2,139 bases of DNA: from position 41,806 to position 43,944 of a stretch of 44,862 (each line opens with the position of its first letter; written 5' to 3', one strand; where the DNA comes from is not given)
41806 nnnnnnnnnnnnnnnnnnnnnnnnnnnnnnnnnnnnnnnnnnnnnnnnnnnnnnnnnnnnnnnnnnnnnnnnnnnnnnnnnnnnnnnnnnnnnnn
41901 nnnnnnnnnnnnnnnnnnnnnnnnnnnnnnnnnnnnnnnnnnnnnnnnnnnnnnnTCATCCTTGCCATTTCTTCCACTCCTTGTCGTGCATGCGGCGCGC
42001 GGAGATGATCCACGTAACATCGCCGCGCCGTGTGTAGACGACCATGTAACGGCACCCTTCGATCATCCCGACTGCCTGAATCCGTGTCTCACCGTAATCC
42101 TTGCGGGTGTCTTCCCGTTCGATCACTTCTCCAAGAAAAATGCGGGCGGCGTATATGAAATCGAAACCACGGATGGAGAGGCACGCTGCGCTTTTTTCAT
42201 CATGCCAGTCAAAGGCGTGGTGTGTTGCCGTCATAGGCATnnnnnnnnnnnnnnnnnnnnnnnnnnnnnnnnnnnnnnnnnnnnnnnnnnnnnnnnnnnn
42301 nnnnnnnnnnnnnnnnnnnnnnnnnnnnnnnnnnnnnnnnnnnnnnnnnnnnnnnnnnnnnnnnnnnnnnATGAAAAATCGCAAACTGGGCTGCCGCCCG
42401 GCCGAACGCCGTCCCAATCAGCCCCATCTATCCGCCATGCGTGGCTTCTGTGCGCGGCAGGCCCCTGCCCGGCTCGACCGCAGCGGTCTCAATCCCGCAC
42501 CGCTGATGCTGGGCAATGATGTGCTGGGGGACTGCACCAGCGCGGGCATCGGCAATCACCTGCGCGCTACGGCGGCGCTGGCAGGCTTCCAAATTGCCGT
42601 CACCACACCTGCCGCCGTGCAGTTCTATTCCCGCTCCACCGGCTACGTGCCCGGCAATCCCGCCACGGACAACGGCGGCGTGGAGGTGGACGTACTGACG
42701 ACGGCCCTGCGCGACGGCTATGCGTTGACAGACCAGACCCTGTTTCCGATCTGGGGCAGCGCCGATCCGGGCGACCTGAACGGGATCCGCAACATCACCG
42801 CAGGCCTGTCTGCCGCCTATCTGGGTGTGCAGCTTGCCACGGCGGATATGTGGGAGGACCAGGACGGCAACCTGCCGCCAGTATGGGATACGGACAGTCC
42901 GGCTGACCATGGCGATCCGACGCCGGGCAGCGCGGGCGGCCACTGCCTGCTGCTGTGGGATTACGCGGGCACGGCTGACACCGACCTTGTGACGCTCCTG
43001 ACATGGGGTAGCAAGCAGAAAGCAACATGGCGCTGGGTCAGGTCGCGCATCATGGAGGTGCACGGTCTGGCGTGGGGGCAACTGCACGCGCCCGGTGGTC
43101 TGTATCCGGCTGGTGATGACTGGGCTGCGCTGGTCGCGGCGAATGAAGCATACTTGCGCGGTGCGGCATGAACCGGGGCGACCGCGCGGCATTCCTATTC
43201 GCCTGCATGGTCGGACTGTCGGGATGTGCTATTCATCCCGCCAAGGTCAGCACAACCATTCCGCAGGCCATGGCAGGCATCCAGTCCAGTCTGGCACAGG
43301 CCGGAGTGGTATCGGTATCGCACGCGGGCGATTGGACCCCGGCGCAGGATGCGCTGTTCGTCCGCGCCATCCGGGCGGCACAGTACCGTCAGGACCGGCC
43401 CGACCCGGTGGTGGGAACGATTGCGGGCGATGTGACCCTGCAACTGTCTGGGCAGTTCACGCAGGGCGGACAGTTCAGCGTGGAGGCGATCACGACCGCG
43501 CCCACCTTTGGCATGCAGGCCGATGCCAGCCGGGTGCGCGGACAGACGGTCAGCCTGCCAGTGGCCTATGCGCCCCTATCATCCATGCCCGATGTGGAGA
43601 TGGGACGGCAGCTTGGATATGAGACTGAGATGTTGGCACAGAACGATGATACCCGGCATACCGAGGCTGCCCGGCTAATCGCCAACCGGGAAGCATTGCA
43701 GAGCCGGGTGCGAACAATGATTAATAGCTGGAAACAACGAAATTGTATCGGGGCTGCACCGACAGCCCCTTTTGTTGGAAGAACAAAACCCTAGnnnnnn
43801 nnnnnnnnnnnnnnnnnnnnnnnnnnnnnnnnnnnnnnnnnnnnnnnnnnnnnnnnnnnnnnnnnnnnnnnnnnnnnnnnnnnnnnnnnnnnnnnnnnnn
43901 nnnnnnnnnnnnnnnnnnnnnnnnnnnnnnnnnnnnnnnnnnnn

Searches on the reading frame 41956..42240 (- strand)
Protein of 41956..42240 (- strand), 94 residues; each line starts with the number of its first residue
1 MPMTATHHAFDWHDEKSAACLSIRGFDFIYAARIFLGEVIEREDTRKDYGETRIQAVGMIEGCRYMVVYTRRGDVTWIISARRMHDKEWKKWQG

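Call 5: search_protein_families(library=pfam, proteins=[window:41956-42240:-], max_evalue=1)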
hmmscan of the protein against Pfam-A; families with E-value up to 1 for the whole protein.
window:41956-42240:- (94 aa): 1 family
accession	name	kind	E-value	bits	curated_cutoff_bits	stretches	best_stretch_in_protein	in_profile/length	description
PF04365.19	BrnT_toxin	-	4e-17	62.7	34.5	1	12-88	1-77/77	Ribonuclease toxin, BrnT, of type II toxin-antitoxin system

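Call 6: search_protein_families(library=padloc, proteins=[window:41956-42240:-], max_evalue=1)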
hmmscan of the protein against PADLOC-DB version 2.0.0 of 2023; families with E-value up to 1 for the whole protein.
window:41956-42240:- (94 aa): 0 families

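Call 7: search_protein_families(library=phrogs, proteins=[window:41956-42240:-], max_evalue=0.1)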
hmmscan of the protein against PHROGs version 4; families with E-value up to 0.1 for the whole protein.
window:41956-42240:- (94 aa): 1 family
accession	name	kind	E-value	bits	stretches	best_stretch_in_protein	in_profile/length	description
phrog_4399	-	moron, auxiliary metabolic gene and host takeover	5.6e-32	111.1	1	9-93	2-86/90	ribonuclease toxin of AT system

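Call 59: search_protein_families(library=ncbifam, proteins=[window:41956-42240:-], max_evalue=0.01)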
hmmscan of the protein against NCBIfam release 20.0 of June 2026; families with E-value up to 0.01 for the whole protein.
window:41956-42240:- (94 aa): 0 families

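Call 66: find_related_loci(query=window:41956-42240:-, collection=viral_contigs, flank=3000)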
Query window:41956-42240:- (94 aa) in viral_contigs; peptide patterns used: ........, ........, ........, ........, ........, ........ (x = any residue, [..] = any of these).
12 stretches matched a pattern; 6 encode a relative of the query (tblastn E <= 1e-3); 5 distinct loci.
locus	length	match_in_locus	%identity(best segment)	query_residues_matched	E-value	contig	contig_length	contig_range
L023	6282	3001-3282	98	1-94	1e-61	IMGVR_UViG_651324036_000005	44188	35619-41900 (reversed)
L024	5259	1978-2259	97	1-94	3e-61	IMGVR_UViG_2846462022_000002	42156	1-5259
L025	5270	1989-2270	96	1-94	1e-60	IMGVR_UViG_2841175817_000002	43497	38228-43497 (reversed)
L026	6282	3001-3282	93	1-94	3e-57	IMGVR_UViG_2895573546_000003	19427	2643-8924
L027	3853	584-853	38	4-93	5e-15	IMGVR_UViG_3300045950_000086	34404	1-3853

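Call 74: search_protein_families(library=pfam, proteins=[L025:2982-3536:+, L026:3737-4120:+, L024:2852-3307:-], max_evalue=0.01)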
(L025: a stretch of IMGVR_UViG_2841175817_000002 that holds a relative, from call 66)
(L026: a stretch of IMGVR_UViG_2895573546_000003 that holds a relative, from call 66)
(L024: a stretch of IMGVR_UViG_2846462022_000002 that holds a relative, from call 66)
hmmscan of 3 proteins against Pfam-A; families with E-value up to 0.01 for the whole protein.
L025:2982-3536:+ (184 aa): 3 families
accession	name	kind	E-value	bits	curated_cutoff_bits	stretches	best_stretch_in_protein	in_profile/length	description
PF20712.2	CyanoTRADDas_TM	-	6e-10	39.5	24.3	1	70-134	2-68/68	Cyanobacterial TRADD-N associated 2-Transmembrane domain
PF11286.13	DUF3087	-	0.00061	19.7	23.4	1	62-136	6-78/165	Protein of unknown function (DUF3087)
PF13624.11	SurA_N_3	-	0.0023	18.2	27.2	1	70-169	4-104/162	SurA-like N-terminal domain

L026:3737-4120:+ (127 aa): 0 families

L024:2852-3307:- (151 aa): 2 families
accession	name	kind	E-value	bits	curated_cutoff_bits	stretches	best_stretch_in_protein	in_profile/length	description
PF12893.14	Lumazine_bd_2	-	8.3e-12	46.3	22.1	1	35-146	2-115/116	Putative lumazine-binding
PF12680.13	SnoaL_2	-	0.00015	22.7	27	1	44-115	2-71/102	SnoaL-like domain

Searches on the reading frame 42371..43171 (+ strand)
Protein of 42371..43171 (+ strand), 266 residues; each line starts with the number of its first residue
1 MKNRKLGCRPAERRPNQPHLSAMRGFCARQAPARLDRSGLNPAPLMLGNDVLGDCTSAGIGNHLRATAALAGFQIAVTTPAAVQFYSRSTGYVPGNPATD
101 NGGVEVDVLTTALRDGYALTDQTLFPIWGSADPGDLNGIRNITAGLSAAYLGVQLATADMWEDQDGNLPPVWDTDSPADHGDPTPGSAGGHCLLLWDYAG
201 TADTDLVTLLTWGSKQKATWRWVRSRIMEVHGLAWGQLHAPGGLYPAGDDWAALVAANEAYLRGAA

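Call 7: search_protein_families(library=phrogs, proteins=[window:42371-43171:+], max_evalue=0.1)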
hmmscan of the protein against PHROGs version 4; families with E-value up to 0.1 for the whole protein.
window:42371-43171:+ (266 aa): 1 family
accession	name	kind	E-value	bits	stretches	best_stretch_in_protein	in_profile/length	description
phrog_19005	-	unknown function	2.8e-144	479.8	1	2-266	1-260/260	-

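Call 74: search_protein_families(library=pfam, proteins=[window:42371-43171:+], max_evalue=0.01)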
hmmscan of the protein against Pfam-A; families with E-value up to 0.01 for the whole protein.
window:42371-43171:+ (266 aa): 0 families

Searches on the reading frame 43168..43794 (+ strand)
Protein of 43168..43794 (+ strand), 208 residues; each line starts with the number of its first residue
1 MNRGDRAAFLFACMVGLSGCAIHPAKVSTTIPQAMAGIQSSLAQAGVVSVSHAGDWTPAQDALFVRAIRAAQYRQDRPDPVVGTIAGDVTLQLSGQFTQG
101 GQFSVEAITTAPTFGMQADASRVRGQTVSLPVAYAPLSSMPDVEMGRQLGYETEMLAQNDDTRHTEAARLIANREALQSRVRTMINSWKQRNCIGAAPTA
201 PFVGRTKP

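Call 7: search_protein_families(library=phrogs, proteins=[window:43168-43794:+], max_evalue=0.1)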
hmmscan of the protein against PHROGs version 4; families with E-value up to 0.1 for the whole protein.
window:43168-43794:+ (208 aa): 1 family
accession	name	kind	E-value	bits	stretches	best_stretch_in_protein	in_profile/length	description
phrog_28078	-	unknown function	3.8e-139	461.9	1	1-208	1-208/208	-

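Call 74: search_protein_families(library=pfam, proteins=[window:43168-43794:+], max_evalue=0.01)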
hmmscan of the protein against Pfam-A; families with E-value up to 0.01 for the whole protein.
window:43168-43794:+ (208 aa): 0 families
